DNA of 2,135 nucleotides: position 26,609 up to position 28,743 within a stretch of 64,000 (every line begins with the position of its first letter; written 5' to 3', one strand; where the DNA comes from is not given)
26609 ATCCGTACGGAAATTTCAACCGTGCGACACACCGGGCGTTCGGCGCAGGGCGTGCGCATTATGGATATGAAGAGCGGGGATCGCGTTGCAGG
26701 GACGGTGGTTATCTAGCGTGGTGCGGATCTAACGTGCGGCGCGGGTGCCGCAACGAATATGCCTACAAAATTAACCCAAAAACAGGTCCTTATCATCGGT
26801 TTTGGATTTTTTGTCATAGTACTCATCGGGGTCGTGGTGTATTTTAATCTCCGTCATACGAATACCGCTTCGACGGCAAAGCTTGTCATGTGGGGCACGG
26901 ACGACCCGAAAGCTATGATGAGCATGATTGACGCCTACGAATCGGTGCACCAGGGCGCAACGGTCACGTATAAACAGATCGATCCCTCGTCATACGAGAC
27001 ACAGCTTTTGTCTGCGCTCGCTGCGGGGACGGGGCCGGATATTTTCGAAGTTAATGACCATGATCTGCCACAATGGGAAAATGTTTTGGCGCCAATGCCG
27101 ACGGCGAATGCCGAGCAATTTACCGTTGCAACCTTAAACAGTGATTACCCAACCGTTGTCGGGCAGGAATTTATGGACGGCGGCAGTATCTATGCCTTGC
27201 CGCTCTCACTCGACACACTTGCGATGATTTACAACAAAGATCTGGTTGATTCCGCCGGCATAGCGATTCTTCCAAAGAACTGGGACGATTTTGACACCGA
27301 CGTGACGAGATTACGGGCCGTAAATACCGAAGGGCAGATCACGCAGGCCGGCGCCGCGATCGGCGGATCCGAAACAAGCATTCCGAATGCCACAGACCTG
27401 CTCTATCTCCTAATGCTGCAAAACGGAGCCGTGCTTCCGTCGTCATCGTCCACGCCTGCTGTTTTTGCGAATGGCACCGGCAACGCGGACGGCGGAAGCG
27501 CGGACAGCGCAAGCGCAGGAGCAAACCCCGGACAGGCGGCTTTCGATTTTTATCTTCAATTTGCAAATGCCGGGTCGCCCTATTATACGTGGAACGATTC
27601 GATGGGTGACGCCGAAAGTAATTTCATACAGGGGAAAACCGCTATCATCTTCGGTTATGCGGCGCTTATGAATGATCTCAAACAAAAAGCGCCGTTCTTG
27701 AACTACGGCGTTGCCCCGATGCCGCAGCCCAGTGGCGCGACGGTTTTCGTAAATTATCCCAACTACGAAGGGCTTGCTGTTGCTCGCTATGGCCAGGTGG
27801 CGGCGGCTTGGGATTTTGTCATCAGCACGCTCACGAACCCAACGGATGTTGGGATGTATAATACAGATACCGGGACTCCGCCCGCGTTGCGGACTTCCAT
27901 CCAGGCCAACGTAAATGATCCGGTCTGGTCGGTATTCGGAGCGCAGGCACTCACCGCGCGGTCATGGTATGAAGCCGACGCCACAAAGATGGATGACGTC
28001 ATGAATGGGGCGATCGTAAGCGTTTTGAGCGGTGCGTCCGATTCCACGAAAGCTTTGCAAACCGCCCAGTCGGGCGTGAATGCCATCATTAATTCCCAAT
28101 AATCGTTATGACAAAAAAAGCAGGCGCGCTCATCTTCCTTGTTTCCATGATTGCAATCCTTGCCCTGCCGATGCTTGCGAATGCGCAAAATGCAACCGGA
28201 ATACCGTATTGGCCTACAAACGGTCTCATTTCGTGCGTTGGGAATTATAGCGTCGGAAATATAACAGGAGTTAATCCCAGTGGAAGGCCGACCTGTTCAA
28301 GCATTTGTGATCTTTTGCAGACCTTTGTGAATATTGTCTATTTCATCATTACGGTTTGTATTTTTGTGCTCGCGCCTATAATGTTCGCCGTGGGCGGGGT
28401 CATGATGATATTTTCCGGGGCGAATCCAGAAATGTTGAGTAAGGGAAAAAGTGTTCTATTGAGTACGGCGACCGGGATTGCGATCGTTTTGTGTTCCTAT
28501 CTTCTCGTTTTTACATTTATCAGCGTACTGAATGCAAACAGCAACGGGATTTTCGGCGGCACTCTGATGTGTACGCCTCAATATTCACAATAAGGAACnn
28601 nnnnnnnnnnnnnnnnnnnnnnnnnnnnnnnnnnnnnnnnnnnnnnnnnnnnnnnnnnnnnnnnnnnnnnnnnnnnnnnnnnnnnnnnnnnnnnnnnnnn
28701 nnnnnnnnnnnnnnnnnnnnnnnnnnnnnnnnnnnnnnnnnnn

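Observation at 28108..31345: Five tandem TrbC/VirB2-like pilin paralogs, one fused to a lytic transglycosylase, with no ATPase or channel genes nearby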

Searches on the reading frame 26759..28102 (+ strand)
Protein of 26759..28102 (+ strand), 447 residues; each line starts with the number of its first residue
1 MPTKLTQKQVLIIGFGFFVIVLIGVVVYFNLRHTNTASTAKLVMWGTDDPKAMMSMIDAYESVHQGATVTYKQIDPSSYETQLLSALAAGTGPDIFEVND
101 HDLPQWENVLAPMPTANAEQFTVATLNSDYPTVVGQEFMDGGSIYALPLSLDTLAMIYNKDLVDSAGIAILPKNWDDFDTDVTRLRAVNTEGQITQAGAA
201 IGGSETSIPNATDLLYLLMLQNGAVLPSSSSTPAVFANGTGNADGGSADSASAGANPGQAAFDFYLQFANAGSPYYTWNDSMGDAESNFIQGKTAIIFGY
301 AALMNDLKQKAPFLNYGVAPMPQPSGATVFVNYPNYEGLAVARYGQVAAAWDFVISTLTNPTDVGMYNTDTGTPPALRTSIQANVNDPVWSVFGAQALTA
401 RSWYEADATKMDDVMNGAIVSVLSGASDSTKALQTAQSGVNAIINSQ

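Call 3: search_protein_families(library=pfam, proteins=[window:26759-28102:+], max_evalue=0.1)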
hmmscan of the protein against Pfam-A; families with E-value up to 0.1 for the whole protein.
window:26759-28102:+ (447 aa): 1 family
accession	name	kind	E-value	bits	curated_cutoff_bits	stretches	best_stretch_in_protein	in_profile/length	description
PF01547.30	SBP_bac_1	-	2.4e-26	93.9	26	1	48-354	6-297/307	Bacterial extracellular solute-binding protein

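Call 55: search_protein_families(library=ncbifam, proteins=[window:26759-28102:+], max_evalue=0.01)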
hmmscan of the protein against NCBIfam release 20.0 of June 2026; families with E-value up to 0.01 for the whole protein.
window:26759-28102:+ (447 aa): 3 families
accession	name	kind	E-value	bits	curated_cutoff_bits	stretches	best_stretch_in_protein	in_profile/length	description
NF007011.0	PRK09474.1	equivalog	5.2e-08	32.1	291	1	29-179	20-159/396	maltose/maltodextrin ABC transporter substrate-binding protein MalE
NF053763.1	ABCarbgalBndGanS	equivalog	8e-07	28.1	700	1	35-183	34-177/420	galactooligosaccharide ABC transporter substrate-binding protein GanS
TIGR03850.1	bind_CPR_0540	equivalog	0.0015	17.2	299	0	140-178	147-184/437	carbohydrate ABC transporter substrate-binding protein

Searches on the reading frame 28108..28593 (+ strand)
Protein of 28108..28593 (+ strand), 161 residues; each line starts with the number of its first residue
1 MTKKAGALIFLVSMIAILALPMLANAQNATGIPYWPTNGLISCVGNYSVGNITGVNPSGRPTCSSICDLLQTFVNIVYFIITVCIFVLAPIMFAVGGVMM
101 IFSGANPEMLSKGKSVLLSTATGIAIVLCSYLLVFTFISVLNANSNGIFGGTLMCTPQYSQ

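Call 3: search_protein_families(library=pfam, proteins=[window:28108-28593:+], max_evalue=0.1)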
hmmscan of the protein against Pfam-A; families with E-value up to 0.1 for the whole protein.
window:28108-28593:+ (161 aa): 2 families
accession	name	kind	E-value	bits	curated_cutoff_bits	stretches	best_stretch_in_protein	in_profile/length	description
PF18895.5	T4SS_pilin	-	0.00014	22.3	26.6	1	70-134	5-68/71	Type IV secretion system pilin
PF10818.13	SecM_small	-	0.025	15.8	26.1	1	10-35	8-33/95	secA translation cis-regulator SecM, small type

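Call 55: search_protein_families(library=ncbifam, proteins=[window:28108-28593:+], max_evalue=0.01)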
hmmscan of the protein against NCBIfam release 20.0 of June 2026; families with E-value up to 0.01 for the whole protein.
window:28108-28593:+ (161 aa): 1 family
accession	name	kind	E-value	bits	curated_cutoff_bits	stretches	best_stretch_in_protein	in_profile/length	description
TIGR04370.1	glyco_rpt_poly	subfamily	0.0029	16.7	40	1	7-143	12-162/396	oligosaccharide repeat unit polymerase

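Call 73: search_protein_families(library=phrogs, proteins=[window:28108-28593:+], max_evalue=0.01)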
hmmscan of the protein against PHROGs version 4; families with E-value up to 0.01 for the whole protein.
window:28108-28593:+ (161 aa): 0 families
